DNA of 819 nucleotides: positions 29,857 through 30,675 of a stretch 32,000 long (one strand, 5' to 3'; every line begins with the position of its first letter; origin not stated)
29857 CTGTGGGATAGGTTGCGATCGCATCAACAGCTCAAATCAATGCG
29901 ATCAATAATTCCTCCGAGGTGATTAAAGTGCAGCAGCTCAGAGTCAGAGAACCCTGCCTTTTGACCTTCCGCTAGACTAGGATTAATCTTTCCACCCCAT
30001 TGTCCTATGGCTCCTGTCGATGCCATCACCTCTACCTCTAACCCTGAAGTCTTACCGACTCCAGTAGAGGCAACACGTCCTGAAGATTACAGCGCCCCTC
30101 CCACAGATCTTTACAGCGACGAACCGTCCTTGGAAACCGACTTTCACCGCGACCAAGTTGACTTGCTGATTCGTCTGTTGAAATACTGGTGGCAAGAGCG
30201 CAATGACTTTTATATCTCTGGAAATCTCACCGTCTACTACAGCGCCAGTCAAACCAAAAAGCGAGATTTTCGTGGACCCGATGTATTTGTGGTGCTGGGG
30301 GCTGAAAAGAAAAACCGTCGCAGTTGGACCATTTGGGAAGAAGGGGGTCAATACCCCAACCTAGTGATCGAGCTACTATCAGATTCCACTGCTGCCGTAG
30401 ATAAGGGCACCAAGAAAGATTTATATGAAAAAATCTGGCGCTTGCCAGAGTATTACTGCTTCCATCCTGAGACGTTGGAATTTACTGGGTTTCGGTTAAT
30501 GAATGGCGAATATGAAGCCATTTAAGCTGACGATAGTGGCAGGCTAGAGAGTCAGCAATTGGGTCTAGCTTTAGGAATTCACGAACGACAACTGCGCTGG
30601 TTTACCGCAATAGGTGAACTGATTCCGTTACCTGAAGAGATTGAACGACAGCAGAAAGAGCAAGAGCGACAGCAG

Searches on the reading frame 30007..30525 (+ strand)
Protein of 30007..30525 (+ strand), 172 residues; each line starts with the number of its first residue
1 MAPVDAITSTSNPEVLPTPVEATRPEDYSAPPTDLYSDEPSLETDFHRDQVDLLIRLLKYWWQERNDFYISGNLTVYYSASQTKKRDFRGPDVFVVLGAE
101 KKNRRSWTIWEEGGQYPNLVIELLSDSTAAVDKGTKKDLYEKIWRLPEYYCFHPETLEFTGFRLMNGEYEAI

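Call 35: search_protein_families(library=pfam, proteins=[window:30007-30525:+], max_evalue=0.01)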
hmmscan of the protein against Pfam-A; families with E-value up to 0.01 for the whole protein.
window:30007-30525:+ (172 aa): 1 family
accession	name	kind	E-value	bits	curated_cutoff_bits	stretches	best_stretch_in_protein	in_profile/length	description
PF05685.18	Uma2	-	3.2e-22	79.2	27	1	43-170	28-147/172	Putative restriction endonuclease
